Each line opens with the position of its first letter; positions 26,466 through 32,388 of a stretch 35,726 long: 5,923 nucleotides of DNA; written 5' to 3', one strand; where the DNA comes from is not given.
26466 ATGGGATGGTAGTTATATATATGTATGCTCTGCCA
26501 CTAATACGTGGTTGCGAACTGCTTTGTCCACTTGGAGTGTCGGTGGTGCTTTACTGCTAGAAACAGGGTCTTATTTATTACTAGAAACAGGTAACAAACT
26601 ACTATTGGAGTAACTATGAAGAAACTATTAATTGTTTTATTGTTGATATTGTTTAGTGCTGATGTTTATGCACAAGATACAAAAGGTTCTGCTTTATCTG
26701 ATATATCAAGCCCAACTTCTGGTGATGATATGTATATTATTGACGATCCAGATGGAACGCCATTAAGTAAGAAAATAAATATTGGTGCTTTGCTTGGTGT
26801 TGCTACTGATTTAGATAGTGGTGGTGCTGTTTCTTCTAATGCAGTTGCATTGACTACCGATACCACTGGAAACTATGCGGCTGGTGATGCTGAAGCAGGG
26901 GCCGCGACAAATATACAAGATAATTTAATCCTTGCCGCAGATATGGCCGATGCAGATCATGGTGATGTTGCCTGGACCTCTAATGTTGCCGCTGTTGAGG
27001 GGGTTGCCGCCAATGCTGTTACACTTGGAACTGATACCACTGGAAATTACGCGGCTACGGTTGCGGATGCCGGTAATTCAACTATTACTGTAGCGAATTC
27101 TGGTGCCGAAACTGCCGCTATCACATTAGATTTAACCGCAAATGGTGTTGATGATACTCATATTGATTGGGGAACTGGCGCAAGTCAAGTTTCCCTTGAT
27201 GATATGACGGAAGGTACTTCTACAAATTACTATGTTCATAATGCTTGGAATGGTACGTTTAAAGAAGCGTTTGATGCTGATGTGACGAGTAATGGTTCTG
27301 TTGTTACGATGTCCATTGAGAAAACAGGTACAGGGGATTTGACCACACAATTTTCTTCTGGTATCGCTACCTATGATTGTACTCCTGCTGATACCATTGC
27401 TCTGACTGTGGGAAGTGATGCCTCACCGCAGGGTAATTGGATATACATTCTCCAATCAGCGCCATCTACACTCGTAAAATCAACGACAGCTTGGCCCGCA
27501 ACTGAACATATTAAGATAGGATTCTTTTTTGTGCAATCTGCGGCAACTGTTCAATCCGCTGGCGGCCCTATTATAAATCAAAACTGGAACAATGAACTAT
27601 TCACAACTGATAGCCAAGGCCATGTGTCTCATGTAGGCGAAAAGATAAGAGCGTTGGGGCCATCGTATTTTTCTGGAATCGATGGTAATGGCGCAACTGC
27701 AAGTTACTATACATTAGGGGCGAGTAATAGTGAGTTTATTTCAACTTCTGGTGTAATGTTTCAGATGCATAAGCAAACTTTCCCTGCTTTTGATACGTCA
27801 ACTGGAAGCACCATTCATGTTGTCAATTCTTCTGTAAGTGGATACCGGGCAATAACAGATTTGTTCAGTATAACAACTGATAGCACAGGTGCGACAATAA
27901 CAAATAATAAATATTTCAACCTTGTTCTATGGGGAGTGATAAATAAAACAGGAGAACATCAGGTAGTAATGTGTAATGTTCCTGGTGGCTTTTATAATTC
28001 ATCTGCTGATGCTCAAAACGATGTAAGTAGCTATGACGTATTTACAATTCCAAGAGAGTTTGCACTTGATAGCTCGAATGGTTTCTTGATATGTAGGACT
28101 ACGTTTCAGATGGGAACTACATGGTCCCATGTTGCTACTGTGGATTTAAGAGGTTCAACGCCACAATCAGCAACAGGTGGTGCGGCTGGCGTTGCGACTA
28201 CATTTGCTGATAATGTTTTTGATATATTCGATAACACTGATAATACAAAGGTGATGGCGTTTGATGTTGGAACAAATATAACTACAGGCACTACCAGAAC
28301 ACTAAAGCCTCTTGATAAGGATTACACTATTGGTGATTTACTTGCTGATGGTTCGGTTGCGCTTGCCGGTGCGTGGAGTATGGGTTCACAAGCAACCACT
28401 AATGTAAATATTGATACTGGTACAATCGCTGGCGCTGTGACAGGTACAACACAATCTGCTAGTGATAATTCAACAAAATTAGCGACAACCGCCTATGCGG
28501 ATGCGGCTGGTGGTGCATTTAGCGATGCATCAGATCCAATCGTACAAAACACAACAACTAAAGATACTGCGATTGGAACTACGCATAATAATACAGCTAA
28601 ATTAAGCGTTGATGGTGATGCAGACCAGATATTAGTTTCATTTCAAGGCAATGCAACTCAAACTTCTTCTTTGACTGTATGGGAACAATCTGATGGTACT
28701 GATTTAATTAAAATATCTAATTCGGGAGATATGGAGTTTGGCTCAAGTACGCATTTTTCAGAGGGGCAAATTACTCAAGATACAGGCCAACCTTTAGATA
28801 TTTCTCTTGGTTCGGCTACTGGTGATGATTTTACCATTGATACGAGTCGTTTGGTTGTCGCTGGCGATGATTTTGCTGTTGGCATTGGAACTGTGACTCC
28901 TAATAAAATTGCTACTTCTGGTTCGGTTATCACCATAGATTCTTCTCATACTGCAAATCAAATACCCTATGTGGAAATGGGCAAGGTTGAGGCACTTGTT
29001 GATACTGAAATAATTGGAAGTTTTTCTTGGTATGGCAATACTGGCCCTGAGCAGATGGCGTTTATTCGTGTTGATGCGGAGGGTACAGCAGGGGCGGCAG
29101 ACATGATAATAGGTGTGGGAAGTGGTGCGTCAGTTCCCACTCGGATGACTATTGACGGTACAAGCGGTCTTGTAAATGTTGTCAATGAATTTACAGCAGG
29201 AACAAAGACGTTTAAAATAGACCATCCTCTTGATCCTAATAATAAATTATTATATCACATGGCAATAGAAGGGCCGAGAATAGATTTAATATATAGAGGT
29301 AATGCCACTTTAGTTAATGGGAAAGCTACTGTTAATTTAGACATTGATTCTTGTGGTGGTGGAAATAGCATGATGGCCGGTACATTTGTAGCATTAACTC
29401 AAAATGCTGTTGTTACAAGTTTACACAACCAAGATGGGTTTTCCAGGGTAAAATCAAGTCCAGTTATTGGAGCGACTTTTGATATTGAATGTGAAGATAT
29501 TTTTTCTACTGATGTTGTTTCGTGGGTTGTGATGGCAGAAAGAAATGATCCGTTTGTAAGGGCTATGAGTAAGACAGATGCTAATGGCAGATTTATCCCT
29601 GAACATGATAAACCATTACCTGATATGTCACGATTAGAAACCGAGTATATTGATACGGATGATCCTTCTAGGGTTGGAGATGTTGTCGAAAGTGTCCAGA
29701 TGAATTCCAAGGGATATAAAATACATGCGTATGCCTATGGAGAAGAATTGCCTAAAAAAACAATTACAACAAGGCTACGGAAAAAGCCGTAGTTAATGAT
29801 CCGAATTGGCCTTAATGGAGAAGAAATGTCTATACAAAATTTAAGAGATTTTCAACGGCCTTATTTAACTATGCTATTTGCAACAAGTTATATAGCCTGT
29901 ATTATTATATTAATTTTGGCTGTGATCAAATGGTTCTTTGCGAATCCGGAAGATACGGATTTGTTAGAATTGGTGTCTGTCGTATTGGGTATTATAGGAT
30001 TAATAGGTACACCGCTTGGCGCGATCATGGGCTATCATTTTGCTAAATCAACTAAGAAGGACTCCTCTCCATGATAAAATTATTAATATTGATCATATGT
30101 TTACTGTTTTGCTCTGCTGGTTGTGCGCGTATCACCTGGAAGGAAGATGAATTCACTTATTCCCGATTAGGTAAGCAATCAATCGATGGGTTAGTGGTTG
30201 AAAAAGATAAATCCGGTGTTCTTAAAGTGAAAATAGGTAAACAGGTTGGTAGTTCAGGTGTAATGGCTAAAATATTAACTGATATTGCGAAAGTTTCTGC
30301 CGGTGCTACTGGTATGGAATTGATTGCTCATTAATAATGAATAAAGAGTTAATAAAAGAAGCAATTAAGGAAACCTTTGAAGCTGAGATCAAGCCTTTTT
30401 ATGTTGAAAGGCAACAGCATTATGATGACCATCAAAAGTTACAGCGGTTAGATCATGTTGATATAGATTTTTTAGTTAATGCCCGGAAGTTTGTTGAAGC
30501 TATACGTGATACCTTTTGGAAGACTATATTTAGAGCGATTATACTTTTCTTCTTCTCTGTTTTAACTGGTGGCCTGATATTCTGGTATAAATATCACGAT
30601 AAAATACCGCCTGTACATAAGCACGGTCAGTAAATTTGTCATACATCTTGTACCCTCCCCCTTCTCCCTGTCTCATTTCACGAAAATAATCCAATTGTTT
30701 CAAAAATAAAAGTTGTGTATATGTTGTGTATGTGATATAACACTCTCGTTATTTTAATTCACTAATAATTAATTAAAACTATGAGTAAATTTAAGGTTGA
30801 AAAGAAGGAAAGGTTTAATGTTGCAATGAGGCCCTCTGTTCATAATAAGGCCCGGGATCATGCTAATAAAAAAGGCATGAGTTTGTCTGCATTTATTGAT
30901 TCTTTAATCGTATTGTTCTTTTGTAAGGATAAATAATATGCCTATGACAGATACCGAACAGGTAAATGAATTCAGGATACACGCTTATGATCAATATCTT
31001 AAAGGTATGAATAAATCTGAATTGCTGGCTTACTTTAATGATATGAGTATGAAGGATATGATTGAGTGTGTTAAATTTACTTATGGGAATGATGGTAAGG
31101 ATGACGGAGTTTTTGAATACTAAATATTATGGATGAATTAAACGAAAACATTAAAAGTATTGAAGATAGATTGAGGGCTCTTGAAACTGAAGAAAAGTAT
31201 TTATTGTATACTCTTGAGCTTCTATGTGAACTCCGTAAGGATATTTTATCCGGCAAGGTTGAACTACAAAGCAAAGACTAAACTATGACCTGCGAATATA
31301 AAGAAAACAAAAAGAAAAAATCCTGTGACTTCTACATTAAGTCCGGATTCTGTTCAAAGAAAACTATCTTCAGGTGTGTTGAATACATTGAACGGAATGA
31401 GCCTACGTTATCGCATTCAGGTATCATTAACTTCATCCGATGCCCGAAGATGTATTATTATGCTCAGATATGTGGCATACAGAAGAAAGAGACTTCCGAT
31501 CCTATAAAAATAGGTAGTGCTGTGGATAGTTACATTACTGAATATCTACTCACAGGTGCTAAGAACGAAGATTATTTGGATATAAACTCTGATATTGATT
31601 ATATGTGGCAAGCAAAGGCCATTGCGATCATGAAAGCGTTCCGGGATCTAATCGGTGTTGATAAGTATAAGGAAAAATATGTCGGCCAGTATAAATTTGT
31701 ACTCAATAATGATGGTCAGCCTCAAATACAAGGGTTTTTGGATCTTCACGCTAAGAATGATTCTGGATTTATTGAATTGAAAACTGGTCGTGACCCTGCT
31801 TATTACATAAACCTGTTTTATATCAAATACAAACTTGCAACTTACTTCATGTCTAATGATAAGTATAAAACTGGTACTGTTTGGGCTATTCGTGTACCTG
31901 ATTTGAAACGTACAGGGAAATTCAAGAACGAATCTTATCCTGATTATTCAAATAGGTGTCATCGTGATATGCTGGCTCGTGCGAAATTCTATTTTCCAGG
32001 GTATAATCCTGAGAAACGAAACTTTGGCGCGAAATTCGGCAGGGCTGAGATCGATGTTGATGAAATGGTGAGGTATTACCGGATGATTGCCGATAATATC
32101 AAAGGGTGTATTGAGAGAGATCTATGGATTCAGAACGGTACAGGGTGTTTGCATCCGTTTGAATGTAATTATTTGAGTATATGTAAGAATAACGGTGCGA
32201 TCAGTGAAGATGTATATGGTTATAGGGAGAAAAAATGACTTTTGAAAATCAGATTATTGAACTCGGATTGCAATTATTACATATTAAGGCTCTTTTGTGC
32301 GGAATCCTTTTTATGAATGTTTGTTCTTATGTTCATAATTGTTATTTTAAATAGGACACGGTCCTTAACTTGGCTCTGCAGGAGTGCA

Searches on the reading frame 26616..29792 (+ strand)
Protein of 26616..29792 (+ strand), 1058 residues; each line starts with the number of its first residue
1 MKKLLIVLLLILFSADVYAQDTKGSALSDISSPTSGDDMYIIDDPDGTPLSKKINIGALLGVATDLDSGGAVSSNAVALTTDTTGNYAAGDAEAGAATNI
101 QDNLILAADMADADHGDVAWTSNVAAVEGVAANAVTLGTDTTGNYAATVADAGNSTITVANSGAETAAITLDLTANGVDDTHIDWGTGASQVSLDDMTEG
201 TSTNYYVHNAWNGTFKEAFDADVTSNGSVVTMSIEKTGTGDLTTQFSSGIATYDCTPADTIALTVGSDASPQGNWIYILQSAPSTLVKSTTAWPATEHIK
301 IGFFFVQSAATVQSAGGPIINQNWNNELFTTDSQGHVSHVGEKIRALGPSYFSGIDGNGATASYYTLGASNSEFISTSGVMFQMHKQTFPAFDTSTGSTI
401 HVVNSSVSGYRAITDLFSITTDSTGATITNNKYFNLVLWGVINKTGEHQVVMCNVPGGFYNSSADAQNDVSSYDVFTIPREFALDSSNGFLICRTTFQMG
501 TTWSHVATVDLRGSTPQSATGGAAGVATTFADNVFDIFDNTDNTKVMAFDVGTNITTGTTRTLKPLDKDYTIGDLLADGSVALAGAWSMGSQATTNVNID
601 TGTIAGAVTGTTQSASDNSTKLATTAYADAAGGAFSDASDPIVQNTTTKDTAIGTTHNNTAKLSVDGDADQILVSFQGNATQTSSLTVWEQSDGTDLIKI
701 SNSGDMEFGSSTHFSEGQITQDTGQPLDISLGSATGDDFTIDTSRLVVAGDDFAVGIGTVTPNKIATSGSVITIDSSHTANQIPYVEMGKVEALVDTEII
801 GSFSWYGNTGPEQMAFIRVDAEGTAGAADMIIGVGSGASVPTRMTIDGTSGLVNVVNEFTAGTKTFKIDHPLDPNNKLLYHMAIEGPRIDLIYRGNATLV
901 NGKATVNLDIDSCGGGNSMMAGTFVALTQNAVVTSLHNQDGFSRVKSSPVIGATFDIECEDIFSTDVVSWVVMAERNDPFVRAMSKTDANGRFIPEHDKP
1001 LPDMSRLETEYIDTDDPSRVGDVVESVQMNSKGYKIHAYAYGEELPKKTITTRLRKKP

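Call 37: search_protein_families(library=phrogs, proteins=[window:26616-29792:+], max_evalue=0.001)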
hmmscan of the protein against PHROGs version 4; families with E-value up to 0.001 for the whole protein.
window:26616-29792:+ (1058 aa): 1 family
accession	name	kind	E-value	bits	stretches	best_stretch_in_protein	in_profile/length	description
phrog_17834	-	unknown function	9.1e-16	58.8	1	657-999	141-456/458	-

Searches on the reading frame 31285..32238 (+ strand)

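Call 37: search_protein_families(library=phrogs, proteins=[window:31285-32238:+], max_evalue=0.001)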
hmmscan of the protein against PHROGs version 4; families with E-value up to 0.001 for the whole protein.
window:31285-32238:+ (317 aa): 2 families
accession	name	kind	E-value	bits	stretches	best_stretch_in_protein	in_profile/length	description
phrog_69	-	DNA, RNA and nucleotide metabolism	0.00013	22.2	1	37-211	85-272/501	exonuclease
phrog_1218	-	DNA, RNA and nucleotide metabolism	0.00027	21.3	1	38-95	6-64/364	exonuclease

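Call 38: search_protein_families(library=pfam, proteins=[window:31285-32238:+], max_evalue=0.001)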
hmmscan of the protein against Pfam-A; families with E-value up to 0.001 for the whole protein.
window:31285-32238:+ (317 aa): 1 family
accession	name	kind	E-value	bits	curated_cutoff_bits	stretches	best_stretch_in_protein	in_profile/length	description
PF12705.13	PDDEXK_1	-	0.00068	20.1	22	0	41-173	1-151/247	PD-(D/E)XK nuclease superfamily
